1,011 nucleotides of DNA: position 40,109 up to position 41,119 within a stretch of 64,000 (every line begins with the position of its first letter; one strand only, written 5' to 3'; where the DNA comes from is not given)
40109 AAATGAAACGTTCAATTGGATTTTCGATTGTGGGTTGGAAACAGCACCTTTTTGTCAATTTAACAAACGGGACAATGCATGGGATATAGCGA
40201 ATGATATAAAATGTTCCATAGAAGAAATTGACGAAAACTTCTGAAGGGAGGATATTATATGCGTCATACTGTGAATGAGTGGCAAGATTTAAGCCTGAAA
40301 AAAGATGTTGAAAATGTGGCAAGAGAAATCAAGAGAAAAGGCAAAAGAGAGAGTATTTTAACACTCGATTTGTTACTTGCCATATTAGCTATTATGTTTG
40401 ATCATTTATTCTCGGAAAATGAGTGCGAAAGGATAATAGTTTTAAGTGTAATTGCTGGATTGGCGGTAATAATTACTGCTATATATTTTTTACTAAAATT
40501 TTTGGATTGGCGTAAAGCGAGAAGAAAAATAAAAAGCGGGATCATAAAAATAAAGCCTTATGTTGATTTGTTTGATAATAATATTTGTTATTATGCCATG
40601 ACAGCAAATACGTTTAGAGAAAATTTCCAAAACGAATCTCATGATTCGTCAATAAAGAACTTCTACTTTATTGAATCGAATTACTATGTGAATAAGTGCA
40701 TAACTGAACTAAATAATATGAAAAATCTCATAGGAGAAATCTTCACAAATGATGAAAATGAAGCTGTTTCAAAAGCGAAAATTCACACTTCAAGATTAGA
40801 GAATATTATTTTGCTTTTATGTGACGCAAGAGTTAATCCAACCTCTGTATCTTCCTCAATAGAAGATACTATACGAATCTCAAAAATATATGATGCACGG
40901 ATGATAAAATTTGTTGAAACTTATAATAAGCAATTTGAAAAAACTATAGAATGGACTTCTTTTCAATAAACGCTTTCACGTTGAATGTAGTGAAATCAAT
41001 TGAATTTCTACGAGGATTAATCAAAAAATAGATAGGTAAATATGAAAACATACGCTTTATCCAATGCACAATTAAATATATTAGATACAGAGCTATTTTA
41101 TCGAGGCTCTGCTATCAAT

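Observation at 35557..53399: Island-level hypothesis: a switchable, stress-sensing chemical or defence cargo module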

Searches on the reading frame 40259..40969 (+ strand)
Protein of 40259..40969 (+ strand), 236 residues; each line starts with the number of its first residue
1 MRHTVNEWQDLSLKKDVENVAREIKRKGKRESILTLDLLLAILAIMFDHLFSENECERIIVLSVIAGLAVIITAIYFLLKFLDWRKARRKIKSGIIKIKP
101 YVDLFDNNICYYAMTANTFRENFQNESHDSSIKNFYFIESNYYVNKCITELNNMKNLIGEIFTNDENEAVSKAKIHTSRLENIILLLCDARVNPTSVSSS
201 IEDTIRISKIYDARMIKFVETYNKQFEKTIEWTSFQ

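Call 4: search_protein_families(library=pfam, proteins=[window:40259-40969:+], max_evalue=0.01)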
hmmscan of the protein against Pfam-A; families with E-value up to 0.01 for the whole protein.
window:40259-40969:+ (236 aa): 0 families

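Call 13: search_protein_families(library=padloc, proteins=[window:40259-40969:+], max_evalue=0.01)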
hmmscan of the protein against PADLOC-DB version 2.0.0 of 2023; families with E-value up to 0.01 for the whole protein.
window:40259-40969:+ (236 aa): 1 family
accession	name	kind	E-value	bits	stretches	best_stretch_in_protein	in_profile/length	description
PDLC01166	CARF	-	0.0044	14.1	1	37-109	28-93/368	Membrane associated CARF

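Call 14: search_protein_families(library=ncbifam, proteins=[window:40259-40969:+], max_evalue=0.01)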
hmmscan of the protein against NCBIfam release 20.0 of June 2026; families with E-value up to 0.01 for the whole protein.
window:40259-40969:+ (236 aa): 0 families

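Call 16: find_homologous_proteins(query=window:40259-40969:+)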
Query window:40259-40969:+ (236 aa): 9 proteins with E <= 0.001 among 553 candidates.
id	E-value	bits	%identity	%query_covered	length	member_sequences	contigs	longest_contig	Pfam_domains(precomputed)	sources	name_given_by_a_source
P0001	1.3e-148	511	100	100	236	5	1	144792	-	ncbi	-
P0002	1.4e-86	308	61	99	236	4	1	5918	-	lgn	-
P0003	4.2e-57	212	47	100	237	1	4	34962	-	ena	-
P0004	1.0e-46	178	44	98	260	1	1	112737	-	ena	-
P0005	6.2e-46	175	42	99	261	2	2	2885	-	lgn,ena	-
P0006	6.2e-46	175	42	98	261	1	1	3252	-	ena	-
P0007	1.3e-44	171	42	98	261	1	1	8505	-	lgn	-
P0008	2.1e-41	160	40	95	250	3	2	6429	-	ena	-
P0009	4.3e-41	159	39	100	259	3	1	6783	-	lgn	-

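Call 17: find_encoding_contigs(protein=P0001, flank=10000, max_places=6)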
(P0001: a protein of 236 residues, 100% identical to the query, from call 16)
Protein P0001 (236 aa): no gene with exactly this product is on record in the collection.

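Call 18: find_encoding_contigs(protein=P0003, flank=10000, max_places=6)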
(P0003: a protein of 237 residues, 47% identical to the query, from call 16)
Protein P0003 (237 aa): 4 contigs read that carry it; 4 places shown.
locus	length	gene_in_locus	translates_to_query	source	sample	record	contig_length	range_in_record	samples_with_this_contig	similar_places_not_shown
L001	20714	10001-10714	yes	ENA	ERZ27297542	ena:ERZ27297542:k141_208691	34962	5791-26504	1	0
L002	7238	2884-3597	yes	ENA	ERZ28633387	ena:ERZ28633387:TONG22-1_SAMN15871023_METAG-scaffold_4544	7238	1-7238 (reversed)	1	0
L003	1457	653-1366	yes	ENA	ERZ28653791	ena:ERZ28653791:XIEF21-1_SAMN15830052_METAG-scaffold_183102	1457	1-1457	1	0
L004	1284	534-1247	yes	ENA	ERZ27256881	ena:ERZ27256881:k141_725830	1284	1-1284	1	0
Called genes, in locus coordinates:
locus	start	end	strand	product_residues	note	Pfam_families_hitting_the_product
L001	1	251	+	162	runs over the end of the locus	-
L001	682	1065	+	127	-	PF02452:PemK_toxin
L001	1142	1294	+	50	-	PF20612:SHOCT_2 (weak)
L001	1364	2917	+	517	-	PF00239:Resolvase, PF07508:Recombinase, PF13408:Zn_ribbon_recom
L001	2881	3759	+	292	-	PF07508:Recombinase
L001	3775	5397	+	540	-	PF00239:Resolvase, PF07508:Recombinase, PF13408:Zn_ribbon_recom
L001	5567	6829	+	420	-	-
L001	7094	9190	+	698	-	PF00005:ABC_tran (faint), PF13166:AAA_13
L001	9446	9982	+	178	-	-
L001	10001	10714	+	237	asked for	-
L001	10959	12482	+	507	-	PF02810:SEC-C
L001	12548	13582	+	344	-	-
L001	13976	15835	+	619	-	-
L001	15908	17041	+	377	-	-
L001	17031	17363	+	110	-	-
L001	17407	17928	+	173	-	PF18153:Cap15_CD_rec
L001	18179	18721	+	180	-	PF04542:Sigma70_r2 (weak)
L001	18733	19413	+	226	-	-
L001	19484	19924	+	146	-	-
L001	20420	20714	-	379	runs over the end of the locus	PF01527:HTH_Tnp_1, PF02796:HTH_7 (weak), PF13384:HTH_23 (weak), PF13518:HTH_28 (weak), PF13276:HTH_21, PF00665:rve, PF13683:rve_3, PF13333:rve_2 (weak), +2 more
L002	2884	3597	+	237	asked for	-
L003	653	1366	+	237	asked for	-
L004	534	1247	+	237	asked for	-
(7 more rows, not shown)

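Call 19: find_encoding_contigs(protein=P0004, flank=10000, max_places=6)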
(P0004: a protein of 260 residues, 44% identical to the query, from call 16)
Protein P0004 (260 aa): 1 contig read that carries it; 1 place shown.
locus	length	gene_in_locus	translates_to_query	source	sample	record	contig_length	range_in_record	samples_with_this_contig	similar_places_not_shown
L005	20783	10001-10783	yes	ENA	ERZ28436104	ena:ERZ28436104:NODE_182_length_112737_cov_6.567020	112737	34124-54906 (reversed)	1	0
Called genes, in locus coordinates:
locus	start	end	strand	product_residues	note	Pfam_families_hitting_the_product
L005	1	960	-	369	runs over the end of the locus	-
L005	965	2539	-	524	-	-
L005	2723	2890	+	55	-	PF14198:TnpV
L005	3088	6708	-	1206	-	PF28173:Upx-like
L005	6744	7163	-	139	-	-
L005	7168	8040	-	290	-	PF01381:HTH_3 (weak), PF12844:HTH_19 (weak), PF13151:DUF3990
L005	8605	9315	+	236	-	-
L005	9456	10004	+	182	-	-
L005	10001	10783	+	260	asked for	-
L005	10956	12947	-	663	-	PF01551:Peptidase_M23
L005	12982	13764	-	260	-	PF01987:AIM24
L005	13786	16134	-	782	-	PF01935:DUF87, PF12846:AAA_10, PF19044:P-loop_TraG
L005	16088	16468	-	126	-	PF12666:PrgI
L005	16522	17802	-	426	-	PF13173:AAA_14, PF13635:DUF4143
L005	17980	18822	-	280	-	PF19478:TrbL_2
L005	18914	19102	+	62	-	-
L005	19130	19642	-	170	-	PF06908:YpsA, PF02481:DNA_processg_A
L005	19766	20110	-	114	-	-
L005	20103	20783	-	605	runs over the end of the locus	PF02534:T4SS-DNA_transf, PF10412:TrwB_AAD_bind, PF12696:TraG-D_C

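Call 27: search_protein_families(library=pfam, proteins=[L001:10959-12482:+, L001:7094-9190:+], max_evalue=0.1)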
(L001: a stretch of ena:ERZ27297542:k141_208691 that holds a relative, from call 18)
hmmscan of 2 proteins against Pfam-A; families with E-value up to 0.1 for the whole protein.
L001:10959-12482:+ (507 aa): 1 family
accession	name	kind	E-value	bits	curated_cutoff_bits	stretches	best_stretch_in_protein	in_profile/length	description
PF02810.21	SEC-C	-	1.9e-09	37.7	20.4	1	487-504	1-18/19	SEC-C motif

L001:7094-9190:+ (698 aa): 4 families
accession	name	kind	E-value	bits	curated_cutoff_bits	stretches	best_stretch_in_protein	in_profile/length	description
PF13166.12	AAA_13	-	6.3e-18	65.3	36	2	337-514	425-598/713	AAA domain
PF00005.33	ABC_tran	-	4.1e-07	31.1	25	1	349-449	59-136/137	ABC transporter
PF02463.25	SMC_N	-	4.5e-05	23.4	40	1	18-466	22-185/220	RecF/RecN/SMC N terminal domain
PF13125.11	DUF3958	-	0.017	15.9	26.3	0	109-149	33-72/107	Protein of unknown function (DUF3958)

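Call 54: list_cluster_members(proteins=[P0001, P0131, P0130, P0028, P0141])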
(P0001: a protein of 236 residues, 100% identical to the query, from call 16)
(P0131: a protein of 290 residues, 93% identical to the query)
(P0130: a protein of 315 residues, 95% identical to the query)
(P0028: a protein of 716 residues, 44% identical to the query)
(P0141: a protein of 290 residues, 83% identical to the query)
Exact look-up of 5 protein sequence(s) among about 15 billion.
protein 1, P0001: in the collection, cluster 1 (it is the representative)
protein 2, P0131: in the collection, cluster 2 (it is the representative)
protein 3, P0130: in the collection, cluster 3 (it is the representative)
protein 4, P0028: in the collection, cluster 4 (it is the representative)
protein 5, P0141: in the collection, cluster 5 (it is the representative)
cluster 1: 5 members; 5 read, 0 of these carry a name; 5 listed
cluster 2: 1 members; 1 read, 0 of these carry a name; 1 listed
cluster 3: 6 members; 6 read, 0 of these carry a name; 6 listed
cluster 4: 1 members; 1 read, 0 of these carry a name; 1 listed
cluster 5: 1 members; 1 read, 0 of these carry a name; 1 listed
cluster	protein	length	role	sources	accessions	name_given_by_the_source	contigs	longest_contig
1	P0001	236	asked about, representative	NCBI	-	-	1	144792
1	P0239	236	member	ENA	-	-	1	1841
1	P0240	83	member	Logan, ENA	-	-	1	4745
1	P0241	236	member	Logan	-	-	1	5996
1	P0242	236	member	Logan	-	-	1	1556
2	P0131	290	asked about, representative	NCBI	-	-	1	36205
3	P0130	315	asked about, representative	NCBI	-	-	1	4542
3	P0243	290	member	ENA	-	-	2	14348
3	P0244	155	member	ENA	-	-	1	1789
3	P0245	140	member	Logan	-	-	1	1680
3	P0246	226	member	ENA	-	-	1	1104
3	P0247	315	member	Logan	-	-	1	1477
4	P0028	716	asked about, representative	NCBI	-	-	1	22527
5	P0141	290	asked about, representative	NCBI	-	-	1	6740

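Call 72: search_protein_families(library=phrogs, proteins=[window:40259-40969:+], max_evalue=0.01)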
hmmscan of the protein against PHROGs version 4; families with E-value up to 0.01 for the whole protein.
window:40259-40969:+ (236 aa): 0 families
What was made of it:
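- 39699..40969 (+): casA (181 aa) and casB (236 aa, two transmembrane helices plus an all-alpha domain). This is an independent two-gene cassette sitting in a variable slot. GC is 30-32%. No family in Pfam, NCBIfam, PADLOC or PHROGs (calls 4, 13, 14, 72).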

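Call 90: predict_structure(alignment_id=A3)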
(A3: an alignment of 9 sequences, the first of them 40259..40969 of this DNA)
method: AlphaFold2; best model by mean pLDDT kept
length: 236 residues; sequences in the alignment: 9
mean_pLDDT: 77.9   pTM: 0.57
mean pLDDT of the five models: 77.9, 77.4, 73.7, 70.9, 58.5
residues with pLDDT >= 90: 76; 70-90: 96; 50-70: 45; < 50: 19
segments of 3 or more residues with pLDDT < 50: 1-9, 28-32
pLDDT, mean of each block of 10 residues (from residue 1): 45 58 51 57 68 73 79 80 68 58 88 94 86 91 94 88 86 87 93 74 88 94 92 79
secondary structure, 60 per line:
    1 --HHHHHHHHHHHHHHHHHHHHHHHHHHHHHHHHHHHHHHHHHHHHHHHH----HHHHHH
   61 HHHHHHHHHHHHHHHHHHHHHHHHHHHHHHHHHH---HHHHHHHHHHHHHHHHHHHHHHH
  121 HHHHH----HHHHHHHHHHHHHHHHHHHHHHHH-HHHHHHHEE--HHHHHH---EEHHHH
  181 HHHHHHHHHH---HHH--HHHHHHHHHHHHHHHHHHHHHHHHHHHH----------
elements in order: H3-50 H55-94 H98-125 H130-153 H155-161 H166-171 H177-190 H199-226

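Call 94: fold_search(model_id=the predicted structure, library=pdb)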
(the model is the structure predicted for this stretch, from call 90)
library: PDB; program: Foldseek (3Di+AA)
matches with E <= 10: 438; with E <= 0.001: 0
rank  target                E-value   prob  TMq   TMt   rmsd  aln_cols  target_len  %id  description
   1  5om0_B                1.6e-01  0.25  0.19  0.19  27.0       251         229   13  CH2 chimera of human 14-3-3 sigma with the Gli1 phosphopeptide around Ser640 (released 2017-10-11)
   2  8jd3_2                1.7e-01  0.77  0.28  0.10  15.8       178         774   10  Cryo-EM structure of Gi1-bound mGlu2-mGlu3 heterodimer (released 2023-06-21)
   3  6gn0_B                2.2e-01  0.15  0.16  0.17  27.2       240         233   15  Exoenzyme S from Pseudomonas aeruginosa in complex with human 14-3-3 protein beta, tetrameric crystal form (released 2018-09-26)
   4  7qik_A                2.7e-01  0.23  0.19  0.19  27.3       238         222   14  SARS-CoV-2 Nucleocapsid phosphopeptide 193-200 bound to human 14-3-3 sigma (released 2021-12-29)
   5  6t5f_D                2.7e-01  0.20  0.17  0.18  27.1       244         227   13  Human 14-3-3 sigma fused to the StARD1 peptide including phosphoserine-195 (released 2020-11-18)
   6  5hay_A                3.5e-01  0.38  0.18  0.09  17.1       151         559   10  Crystal structure of Chaetomium thermophilum Nup170 CTD Y905M L1007M L1183M V1292M mutant (released 2016-04-20)
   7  7q16                  4.3e-01  0.15  0.19  0.19  27.6       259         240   12  Human 14-3-3 zeta fused to the BAD peptide including phosphoserine-74 (released 2021-11-17)
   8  2c23_A                4.3e-01  0.14  0.16  0.17  27.9       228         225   15  14-3-3 Protein Beta (Human) in complex with exoenzyme S peptide (released 2005-09-29)
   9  8vc2_A                4.8e-01  0.14  0.18  0.12  33.9       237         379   13  CryoEM structure of insect gustatory receptor BmGr9 in the presence of fructose (released 2024-01-10)
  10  5okf_A                5.6e-01  0.14  0.18  0.18  26.8       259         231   14  CH1 chimera of human 14-3-3 sigma with the HSPB6 phosphopeptide in a conformation with self-bound phosphopeptides (released 2017-10-11)
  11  6vjy_B                6.5e-01  0.18  0.21  0.18  27.1       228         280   14  Cryo-EM structure of Hrd1/Hrd3 monomer (released 2020-04-29)
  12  9sae_A                6.5e-01  0.15  0.19  0.19  27.3       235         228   13  14-3-3sigma protein binding to ChREBP peptide and macrocycle 4 (released 2026-01-14)
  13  5n5r_A                6.5e-01  0.12  0.17  0.17  29.5       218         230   14  14-3-3 sigma in complex with TAZ pS89 peptide and fragment NV1 (released 2017-07-19)
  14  2c1j_A                6.8e-01  0.15  0.18  0.19  27.3       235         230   12  Molecular basis for the recognition of phosphorylated and phosphoacetylated histone H3 by 14-3-3 (released 2005-11-02)
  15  6fn9_A                6.8e-01  0.14  0.18  0.19  27.2       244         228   12  Mono- and bivalent 14-3-3 inhibitors for characterizing supramolecular lysine-PEG interactions in proteins (released 2018-07-04)
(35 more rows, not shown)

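Call 103: search_protein_families(library=padloc, proteins=[L001:7094-9190:+, L001:10959-12482:+, L001:17407-17928:+, L001:12548-13582:+], max_evalue=0.001)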
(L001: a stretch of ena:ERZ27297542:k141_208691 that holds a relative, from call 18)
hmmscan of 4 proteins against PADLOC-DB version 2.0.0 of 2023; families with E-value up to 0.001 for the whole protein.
L001:7094-9190:+ (698 aa): 9 families
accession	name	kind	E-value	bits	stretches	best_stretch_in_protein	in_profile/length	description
PDLC04889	PDC-S06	-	8e-256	848.9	1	2-689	3-689/693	-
PDLC03859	LmuB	-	5.2e-17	60.3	1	68-489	222-592/611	-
PDLC04894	PDC-S06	-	2.8e-12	44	2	21-141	29-144/740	-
PDLC04135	mad3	-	5.4e-12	43.9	1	20-485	22-326/374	mads_3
PDLC04886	PDC-S06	-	3.2e-10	37.5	1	336-482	421-572/727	-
PDLC04890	PDC-S06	-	5e-10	36.6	2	333-464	418-553/732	-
PDLC04897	PDC-S06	-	1.5e-09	35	1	308-541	395-617/727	-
PDLC04164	AriA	-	4.7e-08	30.9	1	357-465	119-218/253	-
PDLC04893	PDC-S06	-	8.5e-06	22.4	0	398-481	605-683/862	-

L001:10959-12482:+ (507 aa): 4 families
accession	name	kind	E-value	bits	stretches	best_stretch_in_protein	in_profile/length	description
PDLC04917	PDC-S12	-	3.6e-06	25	1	472-503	185-216/218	-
PDLC00833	E1-E2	-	0.0002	18.9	1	482-504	169-191/222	E1-E2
PDLC00865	E2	-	0.00047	17.6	0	483-505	168-190/219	E2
PDLC00872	E2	-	0.00066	17.2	0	482-503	165-186/216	E2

L001:17407-17928:+ (173 aa): 15 families
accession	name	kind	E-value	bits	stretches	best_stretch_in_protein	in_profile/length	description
PDLC00683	Effector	-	1.5e-26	91.3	1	2-171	6-180/185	2TM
PDLC00708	Effector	-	8.7e-24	82.1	1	24-167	44-188/191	2TM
PDLC00705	Effector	-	2.7e-22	77.7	1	24-172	47-201/203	2TM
PDLC00702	Effector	-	3.4e-18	63.7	1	2-172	7-197/211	2TM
PDLC00686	Effector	-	1.1e-17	62.3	1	24-172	53-208/209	2TM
PDLC00694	Effector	-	3.2e-17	60.7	1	7-170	9-189/208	2TM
PDLC00703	Effector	-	1.9e-16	58.3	1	11-171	21-196/204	2TM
PDLC00669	Effector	-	1e-09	36.3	1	7-165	14-191/206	2TM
PDLC00697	Effector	-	1.4e-07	29.3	1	63-168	94-202/207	2TM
PDLC00704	Effector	-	4.1e-07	27.7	1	77-172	103-202/207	2TM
PDLC00674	Effector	-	5.9e-07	27.1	0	85-161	131-214/246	2TM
PDLC00673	Effector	-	4.4e-06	24.2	1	14-172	18-193/214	2TM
PDLC00671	Effector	-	1.1e-05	23.4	1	77-161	115-208/223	2TM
PDLC00682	Effector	-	5.9e-05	20.9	1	99-163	133-205/218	2TM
PDLC00679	Effector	-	0.00023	19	1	104-160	138-200/218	2TM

L001:12548-13582:+ (344 aa): 0 families

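Call 107: search_protein_families(library=pfam, proteins=[L005:8605-9315:+, L001:5567-6829:+], max_evalue=0.01)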
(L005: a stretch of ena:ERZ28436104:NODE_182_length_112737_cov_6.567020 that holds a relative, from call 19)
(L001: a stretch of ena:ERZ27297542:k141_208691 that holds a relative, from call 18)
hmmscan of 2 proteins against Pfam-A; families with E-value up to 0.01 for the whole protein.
L005:8605-9315:+ (236 aa): 0 families

L001:5567-6829:+ (420 aa): 0 families
